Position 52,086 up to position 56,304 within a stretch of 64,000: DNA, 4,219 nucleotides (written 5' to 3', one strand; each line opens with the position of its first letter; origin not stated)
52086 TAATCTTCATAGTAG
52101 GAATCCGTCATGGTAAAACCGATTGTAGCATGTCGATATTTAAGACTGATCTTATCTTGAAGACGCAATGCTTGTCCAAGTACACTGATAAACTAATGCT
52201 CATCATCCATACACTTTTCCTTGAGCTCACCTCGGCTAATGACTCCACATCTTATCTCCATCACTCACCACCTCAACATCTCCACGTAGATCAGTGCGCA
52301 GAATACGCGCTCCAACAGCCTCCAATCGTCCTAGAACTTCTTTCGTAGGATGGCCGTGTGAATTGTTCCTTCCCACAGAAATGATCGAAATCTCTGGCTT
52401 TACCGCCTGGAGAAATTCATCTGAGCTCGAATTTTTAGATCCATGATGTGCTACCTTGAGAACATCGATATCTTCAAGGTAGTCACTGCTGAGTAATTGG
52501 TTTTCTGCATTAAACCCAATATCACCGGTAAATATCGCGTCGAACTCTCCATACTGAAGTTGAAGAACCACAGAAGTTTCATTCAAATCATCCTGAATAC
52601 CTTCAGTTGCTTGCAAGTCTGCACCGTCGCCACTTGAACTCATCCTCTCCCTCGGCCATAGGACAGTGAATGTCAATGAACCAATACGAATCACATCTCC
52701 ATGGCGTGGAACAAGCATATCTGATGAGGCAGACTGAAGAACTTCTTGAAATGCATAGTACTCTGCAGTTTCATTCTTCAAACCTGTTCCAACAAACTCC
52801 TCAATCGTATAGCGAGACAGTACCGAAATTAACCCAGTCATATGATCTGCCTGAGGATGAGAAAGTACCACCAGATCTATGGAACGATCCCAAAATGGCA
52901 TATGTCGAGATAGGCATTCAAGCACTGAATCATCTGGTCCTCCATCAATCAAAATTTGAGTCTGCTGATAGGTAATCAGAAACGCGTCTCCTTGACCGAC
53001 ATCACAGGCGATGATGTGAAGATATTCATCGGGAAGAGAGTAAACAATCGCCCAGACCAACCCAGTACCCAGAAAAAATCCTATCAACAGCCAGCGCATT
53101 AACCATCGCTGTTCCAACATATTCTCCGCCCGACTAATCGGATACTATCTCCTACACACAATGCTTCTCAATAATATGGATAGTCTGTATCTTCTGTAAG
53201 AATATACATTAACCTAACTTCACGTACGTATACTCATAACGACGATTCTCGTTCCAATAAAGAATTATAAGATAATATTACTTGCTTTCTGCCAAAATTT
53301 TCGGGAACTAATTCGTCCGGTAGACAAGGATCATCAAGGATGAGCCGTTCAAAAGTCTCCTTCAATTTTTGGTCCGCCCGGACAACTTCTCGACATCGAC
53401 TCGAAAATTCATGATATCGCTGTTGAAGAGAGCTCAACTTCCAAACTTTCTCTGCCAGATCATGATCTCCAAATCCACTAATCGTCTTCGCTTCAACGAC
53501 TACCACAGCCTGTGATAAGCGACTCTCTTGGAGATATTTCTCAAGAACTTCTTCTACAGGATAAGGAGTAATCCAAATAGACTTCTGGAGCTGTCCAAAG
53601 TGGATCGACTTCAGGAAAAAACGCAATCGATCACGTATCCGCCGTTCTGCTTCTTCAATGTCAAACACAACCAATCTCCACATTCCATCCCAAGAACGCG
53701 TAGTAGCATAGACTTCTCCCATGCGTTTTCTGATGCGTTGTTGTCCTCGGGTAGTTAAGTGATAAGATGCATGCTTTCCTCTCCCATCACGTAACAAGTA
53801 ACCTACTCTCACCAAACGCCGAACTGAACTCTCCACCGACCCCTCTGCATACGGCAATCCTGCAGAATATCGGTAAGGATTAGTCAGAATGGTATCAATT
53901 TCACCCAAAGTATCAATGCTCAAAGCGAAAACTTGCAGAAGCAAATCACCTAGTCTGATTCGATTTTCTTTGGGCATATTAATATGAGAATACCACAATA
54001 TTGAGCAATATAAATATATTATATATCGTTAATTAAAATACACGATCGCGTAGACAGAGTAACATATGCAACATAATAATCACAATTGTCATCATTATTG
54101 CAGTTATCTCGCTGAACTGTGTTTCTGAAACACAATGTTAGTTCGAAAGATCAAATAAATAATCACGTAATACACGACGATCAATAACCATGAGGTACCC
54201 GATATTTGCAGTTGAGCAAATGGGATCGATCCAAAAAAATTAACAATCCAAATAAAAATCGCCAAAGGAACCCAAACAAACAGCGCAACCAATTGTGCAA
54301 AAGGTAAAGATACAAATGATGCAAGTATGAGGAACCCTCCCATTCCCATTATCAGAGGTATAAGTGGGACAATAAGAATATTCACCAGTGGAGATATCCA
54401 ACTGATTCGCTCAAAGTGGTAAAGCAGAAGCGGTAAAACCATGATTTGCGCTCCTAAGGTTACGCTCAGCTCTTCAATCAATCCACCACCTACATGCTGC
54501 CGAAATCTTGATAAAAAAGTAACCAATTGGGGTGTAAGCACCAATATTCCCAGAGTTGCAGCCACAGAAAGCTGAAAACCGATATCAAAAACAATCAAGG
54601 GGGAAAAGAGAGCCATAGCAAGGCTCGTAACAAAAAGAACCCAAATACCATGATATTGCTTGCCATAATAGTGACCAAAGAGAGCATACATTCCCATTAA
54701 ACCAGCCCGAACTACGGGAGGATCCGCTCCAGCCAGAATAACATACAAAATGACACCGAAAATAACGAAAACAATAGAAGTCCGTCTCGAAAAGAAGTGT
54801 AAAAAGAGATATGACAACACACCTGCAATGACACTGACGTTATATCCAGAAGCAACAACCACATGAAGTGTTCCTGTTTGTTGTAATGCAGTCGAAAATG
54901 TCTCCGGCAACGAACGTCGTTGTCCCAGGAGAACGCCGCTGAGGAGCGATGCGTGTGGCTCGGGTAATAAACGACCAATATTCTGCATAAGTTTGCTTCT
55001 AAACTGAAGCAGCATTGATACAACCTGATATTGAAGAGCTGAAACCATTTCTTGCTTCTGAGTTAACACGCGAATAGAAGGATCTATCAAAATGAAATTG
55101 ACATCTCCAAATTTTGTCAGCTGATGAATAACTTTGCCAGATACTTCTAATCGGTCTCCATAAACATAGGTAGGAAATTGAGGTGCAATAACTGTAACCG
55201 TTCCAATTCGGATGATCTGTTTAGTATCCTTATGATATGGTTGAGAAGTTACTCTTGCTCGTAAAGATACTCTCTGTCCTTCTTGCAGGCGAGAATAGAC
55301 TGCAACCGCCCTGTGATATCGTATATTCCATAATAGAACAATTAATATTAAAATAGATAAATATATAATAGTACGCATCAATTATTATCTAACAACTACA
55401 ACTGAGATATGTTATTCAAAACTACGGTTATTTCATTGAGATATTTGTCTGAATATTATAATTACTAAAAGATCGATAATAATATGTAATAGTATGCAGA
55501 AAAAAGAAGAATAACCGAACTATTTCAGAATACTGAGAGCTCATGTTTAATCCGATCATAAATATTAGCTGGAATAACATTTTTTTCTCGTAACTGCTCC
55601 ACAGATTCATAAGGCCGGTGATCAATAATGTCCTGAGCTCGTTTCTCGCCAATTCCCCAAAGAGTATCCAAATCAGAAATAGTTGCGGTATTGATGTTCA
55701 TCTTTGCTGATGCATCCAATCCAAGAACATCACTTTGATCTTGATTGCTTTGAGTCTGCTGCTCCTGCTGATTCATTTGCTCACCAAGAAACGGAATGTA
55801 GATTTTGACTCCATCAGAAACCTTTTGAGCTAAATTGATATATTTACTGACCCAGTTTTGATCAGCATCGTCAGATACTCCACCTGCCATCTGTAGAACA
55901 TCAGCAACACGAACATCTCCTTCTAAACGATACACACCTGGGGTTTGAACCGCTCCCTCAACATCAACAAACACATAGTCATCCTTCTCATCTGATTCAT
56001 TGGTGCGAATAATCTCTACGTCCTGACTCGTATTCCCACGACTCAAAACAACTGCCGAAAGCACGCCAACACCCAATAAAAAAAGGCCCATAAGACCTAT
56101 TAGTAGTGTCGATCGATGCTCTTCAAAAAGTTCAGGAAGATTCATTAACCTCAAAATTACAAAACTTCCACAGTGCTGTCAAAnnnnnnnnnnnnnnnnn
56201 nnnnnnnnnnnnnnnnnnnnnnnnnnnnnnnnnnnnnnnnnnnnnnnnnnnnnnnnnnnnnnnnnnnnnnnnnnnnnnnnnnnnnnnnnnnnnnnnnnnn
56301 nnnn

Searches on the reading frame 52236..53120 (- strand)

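Call 93: search_protein_families(library=pfam, proteins=[window:52236-53120:-], max_evalue=0.0001)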
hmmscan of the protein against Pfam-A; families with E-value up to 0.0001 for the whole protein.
window:52236-53120:- (294 aa): 3 families
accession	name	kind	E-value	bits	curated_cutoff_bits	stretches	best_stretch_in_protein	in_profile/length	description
PF00753.33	Lactamase_B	-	5.2e-13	49.8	22.7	1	40-250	2-195/196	Metallo-beta-lactamase superfamily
PF12706.13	Lactamase_B_2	-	5.2e-07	29.9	27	1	54-154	1-108/200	Beta-lactamase superfamily domain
PF25281.1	MBL_MAP1B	-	4.1e-05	23.2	37.6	1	41-107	28-91/279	MAP1B MBL-like domain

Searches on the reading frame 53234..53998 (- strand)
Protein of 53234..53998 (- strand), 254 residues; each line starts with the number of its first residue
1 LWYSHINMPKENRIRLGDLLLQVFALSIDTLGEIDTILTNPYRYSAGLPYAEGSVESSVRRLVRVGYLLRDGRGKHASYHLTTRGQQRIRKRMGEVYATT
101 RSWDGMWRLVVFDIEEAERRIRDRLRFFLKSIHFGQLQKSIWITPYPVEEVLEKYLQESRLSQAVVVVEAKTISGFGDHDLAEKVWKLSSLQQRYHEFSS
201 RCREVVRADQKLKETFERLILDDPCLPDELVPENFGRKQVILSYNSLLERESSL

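Call 93: search_protein_families(library=pfam, proteins=[window:53234-53998:-], max_evalue=0.0001)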
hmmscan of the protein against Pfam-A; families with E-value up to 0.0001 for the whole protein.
window:53234-53998:- (254 aa): 2 families
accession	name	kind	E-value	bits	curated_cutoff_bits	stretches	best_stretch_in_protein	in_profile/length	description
PF20803.2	PaaX_M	-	4.6e-22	78.3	24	1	101-174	2-75/83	PaaX protein central Cas2-like domain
PF08223.16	PaaX_C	-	2.3e-05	25.1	22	0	186-236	1-66/91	PaaX-like protein C-terminal domain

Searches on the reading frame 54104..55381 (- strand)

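Call 68: search_protein_families(library=pfam, proteins=[window:54104-55381:-], max_evalue=0.0001)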
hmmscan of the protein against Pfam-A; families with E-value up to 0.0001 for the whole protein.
window:54104-55381:- (425 aa): 1 family
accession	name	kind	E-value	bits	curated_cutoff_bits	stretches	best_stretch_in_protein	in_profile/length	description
PF03772.21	Competence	-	2.4e-54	185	23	1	151-412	2-264/270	Competence protein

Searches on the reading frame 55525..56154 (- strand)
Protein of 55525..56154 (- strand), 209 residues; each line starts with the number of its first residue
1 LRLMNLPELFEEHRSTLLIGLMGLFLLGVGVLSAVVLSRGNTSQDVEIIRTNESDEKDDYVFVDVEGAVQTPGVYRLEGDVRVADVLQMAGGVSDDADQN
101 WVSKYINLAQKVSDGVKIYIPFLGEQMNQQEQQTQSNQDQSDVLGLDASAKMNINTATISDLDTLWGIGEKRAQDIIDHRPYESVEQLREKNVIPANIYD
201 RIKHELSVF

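Call 93: search_protein_families(library=pfam, proteins=[window:55525-56154:-], max_evalue=0.0001)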
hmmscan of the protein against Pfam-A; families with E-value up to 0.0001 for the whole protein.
window:55525-56154:- (209 aa): 3 families
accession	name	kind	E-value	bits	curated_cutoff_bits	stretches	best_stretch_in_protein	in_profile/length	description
PF12836.13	HHH_3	-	7e-12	45.7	27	1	150-206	4-64/65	Helix-hairpin-helix motif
PF10531.15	SLBB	-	2.2e-10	40.7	27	1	63-120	2-54/55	SLBB domain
PF00633.29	HHH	-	8.1e-05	22.7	24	0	153-178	4-29/30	Helix-hairpin-helix motif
